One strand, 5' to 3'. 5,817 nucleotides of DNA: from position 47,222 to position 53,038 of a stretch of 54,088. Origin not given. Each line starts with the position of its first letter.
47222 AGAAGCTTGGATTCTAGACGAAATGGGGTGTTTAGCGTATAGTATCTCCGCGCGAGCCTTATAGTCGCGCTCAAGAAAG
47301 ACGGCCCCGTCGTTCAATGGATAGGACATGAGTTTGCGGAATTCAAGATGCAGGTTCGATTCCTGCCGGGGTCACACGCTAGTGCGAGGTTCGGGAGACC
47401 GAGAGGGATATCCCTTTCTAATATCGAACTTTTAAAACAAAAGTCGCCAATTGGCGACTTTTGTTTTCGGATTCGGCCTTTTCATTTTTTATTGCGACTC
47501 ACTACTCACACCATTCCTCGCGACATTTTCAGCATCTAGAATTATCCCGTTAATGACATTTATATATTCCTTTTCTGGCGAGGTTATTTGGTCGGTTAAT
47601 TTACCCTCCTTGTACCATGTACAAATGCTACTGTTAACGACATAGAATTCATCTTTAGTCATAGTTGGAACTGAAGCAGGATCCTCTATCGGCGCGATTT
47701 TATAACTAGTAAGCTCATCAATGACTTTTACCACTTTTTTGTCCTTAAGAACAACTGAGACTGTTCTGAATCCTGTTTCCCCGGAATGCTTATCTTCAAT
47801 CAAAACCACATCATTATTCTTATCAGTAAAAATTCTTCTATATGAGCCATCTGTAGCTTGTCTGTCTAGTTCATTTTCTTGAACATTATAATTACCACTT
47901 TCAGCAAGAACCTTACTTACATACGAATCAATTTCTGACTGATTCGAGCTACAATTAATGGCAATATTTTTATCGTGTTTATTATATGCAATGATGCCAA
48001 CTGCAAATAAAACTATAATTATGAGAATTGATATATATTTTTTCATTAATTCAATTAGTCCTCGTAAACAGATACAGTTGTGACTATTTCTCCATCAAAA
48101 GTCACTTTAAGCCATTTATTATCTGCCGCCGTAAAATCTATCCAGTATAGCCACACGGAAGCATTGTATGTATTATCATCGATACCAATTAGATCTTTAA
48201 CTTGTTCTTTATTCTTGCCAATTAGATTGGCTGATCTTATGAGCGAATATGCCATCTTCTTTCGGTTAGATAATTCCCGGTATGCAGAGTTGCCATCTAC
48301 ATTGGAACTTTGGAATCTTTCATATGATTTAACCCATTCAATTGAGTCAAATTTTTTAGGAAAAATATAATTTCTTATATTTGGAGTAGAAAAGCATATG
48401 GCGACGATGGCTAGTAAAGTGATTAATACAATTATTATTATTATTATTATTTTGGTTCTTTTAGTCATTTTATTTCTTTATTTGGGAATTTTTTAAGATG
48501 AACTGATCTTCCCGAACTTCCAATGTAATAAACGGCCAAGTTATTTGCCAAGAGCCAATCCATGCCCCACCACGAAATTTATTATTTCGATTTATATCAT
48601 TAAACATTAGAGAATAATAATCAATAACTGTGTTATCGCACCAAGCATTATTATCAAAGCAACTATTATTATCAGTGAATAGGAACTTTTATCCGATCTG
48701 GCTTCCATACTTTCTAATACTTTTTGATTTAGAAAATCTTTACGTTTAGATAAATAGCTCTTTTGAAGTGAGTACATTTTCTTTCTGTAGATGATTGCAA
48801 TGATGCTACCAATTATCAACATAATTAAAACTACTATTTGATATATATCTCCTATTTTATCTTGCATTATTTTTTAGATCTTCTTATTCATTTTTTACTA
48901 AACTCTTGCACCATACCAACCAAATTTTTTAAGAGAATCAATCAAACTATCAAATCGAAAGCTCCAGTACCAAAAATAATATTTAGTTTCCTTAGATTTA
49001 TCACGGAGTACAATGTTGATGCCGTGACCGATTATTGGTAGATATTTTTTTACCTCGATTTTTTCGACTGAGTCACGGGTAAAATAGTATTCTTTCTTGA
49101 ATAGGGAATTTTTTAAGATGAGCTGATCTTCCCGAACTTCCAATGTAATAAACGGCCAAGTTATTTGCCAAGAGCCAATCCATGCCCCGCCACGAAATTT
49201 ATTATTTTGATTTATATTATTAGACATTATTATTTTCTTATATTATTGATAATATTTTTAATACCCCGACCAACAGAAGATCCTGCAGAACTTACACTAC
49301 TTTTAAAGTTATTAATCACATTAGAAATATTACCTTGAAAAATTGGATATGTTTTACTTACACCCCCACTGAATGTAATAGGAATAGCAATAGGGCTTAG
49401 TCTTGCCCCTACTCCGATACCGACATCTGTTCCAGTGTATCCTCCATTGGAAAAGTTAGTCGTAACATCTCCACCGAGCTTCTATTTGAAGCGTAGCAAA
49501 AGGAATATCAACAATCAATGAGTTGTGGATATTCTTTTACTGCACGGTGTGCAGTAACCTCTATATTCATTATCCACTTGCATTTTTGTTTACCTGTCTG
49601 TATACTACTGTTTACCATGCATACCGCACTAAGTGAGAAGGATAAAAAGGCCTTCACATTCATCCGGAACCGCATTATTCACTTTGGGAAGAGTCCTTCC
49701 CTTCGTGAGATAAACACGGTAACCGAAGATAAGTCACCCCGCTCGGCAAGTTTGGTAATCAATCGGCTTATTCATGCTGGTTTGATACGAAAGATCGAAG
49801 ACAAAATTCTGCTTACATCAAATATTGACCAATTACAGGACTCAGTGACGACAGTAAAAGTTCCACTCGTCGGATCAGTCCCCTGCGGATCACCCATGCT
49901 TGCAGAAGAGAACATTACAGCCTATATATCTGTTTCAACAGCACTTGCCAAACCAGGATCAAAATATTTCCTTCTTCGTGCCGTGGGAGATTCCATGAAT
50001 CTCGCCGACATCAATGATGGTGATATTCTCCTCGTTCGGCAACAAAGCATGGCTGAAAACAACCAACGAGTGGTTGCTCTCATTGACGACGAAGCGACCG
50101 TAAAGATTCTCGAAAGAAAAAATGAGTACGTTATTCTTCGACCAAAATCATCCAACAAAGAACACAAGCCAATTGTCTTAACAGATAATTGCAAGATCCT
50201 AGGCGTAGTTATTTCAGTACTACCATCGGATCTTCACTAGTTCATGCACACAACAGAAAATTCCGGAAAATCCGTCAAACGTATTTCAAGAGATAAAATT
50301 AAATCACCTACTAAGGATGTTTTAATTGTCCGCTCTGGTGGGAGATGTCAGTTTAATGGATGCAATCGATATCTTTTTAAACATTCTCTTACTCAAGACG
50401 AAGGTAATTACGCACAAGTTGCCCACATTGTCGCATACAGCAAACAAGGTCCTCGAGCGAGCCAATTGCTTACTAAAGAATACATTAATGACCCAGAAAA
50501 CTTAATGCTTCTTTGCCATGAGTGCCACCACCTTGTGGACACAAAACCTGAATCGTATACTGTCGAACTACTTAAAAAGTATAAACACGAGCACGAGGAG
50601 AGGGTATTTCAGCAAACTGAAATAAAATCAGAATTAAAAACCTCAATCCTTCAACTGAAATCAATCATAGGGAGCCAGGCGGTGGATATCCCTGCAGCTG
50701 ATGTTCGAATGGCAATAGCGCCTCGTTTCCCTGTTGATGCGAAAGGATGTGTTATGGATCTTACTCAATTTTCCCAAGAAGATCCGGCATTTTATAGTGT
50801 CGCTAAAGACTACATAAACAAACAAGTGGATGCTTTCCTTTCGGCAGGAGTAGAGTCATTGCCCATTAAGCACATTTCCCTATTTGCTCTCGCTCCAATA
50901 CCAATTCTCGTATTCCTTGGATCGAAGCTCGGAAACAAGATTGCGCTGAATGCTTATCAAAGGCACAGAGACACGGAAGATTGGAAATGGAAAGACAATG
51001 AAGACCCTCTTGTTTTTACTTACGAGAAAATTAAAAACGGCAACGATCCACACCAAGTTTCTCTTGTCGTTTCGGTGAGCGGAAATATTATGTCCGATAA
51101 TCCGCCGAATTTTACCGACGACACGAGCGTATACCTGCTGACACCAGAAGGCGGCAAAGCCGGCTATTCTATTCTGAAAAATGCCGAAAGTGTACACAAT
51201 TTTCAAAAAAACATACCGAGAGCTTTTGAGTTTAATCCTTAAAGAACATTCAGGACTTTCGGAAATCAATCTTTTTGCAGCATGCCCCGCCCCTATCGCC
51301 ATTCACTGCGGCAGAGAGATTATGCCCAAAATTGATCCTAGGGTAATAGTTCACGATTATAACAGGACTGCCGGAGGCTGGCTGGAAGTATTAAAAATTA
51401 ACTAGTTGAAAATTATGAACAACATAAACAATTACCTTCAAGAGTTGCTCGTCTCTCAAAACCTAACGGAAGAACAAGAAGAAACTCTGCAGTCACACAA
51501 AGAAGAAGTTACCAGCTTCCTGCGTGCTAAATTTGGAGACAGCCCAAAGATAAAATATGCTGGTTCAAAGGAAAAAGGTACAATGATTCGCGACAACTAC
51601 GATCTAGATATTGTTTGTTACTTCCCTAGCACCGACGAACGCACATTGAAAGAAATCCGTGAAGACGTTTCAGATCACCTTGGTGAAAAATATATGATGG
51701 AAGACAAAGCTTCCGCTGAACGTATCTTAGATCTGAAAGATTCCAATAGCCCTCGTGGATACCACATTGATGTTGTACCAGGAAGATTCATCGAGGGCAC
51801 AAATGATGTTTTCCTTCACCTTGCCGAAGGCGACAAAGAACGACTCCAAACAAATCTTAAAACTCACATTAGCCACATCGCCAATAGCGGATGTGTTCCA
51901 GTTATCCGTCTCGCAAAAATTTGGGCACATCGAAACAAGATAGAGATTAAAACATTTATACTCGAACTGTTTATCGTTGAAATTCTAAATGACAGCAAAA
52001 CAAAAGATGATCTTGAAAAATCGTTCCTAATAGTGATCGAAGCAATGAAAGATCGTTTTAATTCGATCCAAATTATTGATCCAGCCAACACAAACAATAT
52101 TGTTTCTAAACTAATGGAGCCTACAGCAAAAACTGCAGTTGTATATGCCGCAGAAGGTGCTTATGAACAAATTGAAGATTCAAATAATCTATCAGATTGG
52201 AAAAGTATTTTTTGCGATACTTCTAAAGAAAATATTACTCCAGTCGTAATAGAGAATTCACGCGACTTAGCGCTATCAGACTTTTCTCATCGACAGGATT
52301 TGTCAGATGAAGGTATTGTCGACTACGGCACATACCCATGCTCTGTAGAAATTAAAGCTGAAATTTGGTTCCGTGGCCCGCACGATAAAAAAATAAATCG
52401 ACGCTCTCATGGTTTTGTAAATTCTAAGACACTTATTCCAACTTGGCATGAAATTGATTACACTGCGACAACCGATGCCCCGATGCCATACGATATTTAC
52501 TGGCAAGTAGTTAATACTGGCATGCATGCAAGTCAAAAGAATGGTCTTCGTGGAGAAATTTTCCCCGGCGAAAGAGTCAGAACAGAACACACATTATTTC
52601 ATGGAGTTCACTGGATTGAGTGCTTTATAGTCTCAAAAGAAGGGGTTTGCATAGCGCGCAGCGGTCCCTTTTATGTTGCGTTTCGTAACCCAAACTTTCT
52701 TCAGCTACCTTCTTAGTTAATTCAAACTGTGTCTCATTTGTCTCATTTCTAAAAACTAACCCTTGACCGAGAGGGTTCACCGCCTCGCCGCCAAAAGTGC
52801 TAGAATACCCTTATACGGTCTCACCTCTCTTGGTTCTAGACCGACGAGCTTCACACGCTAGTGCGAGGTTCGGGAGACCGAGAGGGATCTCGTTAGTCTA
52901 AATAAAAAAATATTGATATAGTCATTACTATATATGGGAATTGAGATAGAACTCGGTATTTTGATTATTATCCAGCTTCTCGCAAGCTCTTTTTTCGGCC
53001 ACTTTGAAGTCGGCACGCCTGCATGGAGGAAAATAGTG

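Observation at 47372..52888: AT-rich accessory island bounded by a perfect 38-bp direct repeat next to tRNA-Arg(GCG)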

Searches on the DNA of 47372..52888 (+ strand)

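Call 76: search_dna_similar(query=window:47372-52888:+, collection=phages, mode=distant, max_rows=8)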
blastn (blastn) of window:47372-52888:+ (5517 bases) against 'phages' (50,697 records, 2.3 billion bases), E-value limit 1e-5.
No match.

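Call 77: search_dna_similar(query=window:47372-52888:+, collection=plasmids, mode=distant, max_rows=8)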
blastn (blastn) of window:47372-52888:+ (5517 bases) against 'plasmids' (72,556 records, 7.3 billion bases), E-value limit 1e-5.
No match.

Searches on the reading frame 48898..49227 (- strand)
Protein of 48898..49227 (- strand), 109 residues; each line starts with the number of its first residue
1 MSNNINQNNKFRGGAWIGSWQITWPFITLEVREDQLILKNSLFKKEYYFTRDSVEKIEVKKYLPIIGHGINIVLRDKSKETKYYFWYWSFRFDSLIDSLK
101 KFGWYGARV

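Call 6: search_protein_families(library=pfam, proteins=[window:48898-49227:-], max_evalue=0.01)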
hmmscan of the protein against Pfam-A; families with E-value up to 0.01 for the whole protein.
window:48898-49227:- (109 aa): 0 families

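Call 50: search_protein_families(library=ncbifam, proteins=[window:48898-49227:-], max_evalue=0.01)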
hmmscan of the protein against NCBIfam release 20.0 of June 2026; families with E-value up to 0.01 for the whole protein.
window:48898-49227:- (109 aa): 0 families

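Call 67: find_related_loci(query=window:48898-49227:-, collection=viral_contigs, flank=8000)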
Query window:48898-49227:- (109 aa) in viral_contigs; peptide patterns used: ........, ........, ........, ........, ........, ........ (x = any residue, [..] = any of these).
28 stretches matched a pattern, but none encodes a relative of the query by tblastn (E <= 1e-3).

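Call 69: find_homologous_proteins(query=window:48898-49227:-, max_evalue=0.001)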
Query window:48898-49227:- (109 aa): 8 proteins with E <= 0.001 among 11 candidates.
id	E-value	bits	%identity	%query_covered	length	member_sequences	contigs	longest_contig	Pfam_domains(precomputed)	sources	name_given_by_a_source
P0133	1.7e-68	246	100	100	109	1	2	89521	-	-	-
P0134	7.5e-48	179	77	90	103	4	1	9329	-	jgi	jgi:hypothetical protein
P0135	7.2e-44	166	73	90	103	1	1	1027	-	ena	-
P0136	2.5e-42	161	68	91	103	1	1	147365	-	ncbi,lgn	-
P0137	6.9e-41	157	67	91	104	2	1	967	-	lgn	-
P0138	1.5e-40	156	68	93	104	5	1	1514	-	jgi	jgi:hypothetical protein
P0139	5.7e-37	144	64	91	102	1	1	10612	-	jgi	jgi:hypothetical protein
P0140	7.1e-29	118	59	89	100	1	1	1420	-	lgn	-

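Call 70: find_encoding_contigs(protein=P0134, flank=10000, max_places=4)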
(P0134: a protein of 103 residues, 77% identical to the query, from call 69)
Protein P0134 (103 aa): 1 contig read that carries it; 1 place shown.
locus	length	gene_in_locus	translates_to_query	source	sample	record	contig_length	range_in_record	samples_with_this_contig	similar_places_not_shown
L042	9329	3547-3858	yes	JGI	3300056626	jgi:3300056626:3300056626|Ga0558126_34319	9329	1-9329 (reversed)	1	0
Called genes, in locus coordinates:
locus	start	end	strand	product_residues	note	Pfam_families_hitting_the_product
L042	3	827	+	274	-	?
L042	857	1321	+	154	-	-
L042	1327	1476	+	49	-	-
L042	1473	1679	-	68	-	-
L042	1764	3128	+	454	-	PF25023:TEN_YD-shell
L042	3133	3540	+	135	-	PF14206:Cys_rich_CPCC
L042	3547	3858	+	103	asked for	-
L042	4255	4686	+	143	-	-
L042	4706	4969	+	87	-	-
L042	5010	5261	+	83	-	-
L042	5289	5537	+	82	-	-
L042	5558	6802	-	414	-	PF07731:Cu-oxidase_2 (faint), PF07732:Cu-oxidase_3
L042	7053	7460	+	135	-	PF07883:Cupin_2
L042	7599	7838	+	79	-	-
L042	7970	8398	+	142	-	PF07681:DoxX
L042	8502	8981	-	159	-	-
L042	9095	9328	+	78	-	?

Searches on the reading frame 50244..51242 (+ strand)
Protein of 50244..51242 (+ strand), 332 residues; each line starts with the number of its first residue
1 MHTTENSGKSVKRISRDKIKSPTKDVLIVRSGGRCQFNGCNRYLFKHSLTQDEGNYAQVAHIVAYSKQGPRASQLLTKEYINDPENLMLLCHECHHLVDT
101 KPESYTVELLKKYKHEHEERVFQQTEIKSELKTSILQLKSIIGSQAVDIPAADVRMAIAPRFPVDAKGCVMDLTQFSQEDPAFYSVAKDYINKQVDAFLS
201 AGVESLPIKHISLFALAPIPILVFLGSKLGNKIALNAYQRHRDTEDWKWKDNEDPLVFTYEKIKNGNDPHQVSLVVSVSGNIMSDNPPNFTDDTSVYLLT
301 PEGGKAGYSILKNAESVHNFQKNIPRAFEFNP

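Call 6: search_protein_families(library=pfam, proteins=[window:50244-51242:+], max_evalue=0.01)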
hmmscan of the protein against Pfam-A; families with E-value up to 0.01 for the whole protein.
window:50244-51242:+ (332 aa): 3 families
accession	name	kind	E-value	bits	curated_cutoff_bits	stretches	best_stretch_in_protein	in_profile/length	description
PF18145.6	SAVED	-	5.8e-20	72.3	26.2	1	193-326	3-132/190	SMODS-associated and fused to various effectors sensor domain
PF13391.12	HNH_2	-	9.1e-08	32.3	21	1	52-98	8-58/66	HNH endonuclease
PF01844.29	HNH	-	0.0069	16.9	21.4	0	56-96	13-42/47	HNH endonuclease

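Call 7: search_protein_families(library=padloc, proteins=[window:50244-51242:+], max_evalue=0.01)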
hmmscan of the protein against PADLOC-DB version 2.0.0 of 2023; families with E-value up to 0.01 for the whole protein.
window:50244-51242:+ (332 aa): 22 families
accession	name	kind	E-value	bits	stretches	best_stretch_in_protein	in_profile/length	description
PDLC00746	Effector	-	1.2e-104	348.4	1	10-324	7-326/389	Endonuclease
PDLC00739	Effector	-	3.6e-84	281.2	1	15-328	4-318/378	Endonuclease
PDLC01997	SAVED1--SAVED_HNH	-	4.2e-83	277.9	1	15-328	2-312/368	-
PDLC00749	Effector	-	1.6e-72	242.8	1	12-324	9-334/395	Endonuclease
PDLC00743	Effector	-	1.1e-52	177.4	1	24-326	8-326/384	Endonuclease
PDLC01998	SAVED1--SAVED_HNH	-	8.6e-42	141.5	1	17-291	112-394/506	-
PDLC00740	Effector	-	1.5e-40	137.2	1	12-324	9-323/391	Endonuclease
PDLC00751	Effector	-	2.4e-38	130.5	1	9-271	121-392/530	Endonuclease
PDLC00742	Effector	-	6.2e-35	118.9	1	16-288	118-410/527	Endonuclease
PDLC00747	Effector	-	6.2e-33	112.4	1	12-285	5-274/373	Endonuclease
PDLC00738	Effector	-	4.9e-32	109.3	1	16-278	143-408/529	Endonuclease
PDLC02000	Effector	-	1.9e-31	107.4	1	17-278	144-407/524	SAVED1--SAVED_HNH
PDLC04772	PDC-M68A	-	1.4e-27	95.3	1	19-126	5-113/253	-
PDLC01999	SAVED1--SAVED_HNH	-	6.2e-26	89.3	1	14-323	11-319/387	-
PDLC00406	SduA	-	1.9e-14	52.4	1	12-123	11-118/326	DUF4263 domain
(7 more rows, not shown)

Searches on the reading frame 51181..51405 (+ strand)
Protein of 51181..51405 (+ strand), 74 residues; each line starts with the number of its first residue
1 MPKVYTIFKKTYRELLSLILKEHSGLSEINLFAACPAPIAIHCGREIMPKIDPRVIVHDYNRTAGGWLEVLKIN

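Call 6: search_protein_families(library=pfam, proteins=[window:51181-51405:+], max_evalue=0.01)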
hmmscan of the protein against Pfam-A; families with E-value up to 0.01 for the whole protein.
window:51181-51405:+ (74 aa): 1 family
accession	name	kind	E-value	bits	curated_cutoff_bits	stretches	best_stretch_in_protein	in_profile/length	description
PF18145.6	SAVED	-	2.5e-13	50.6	26.2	1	6-73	124-190/190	SMODS-associated and fused to various effectors sensor domain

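Call 7: search_protein_families(library=padloc, proteins=[window:51181-51405:+], max_evalue=0.01)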
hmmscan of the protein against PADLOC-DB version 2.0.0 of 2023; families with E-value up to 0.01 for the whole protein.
window:51181-51405:+ (74 aa): 15 families
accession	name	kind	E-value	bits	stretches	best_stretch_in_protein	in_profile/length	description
PDLC00746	Effector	-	8.9e-22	75.6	1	6-74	320-388/389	Endonuclease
PDLC00739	Effector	-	6.2e-15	53.4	1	6-74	308-376/378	Endonuclease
PDLC01997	SAVED1--SAVED_HNH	-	5.2e-14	50.5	1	6-74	302-368/368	-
PDLC00749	Effector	-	5.6e-13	46.7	1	4-74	326-394/395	Endonuclease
PDLC00743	Effector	-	1.7e-06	25.4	1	7-71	319-382/384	Endonuclease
PDLC00747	Effector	-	3.5e-06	24.4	1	10-63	310-362/373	Endonuclease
PDLC00736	Effector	-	7e-06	23.2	1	9-64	494-546/561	Endonuclease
PDLC00663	Effector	-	0.00014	19.4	1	7-67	247-304/317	1TM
PDLC00754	Effector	-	0.00022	17.8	1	10-64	201-255/598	Peptidase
PDLC02016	SAVED_CHAT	-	0.00026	18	1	8-63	432-487/498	-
PDLC02018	Effector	-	0.00044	17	1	11-64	141-194/498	SAVED_peptidaseM48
PDLC00740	Effector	-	0.0005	17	1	7-72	318-382/391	Endonuclease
PDLC02009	SAVED4--SAVED_LON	-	0.00066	16.8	1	9-74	401-466/470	-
PDLC02011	SAVED4--SAVED_TM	-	0.001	16.7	1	23-63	224-262/278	-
PDLC00707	Effector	-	0.0031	14.7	1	22-63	300-341/370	2TM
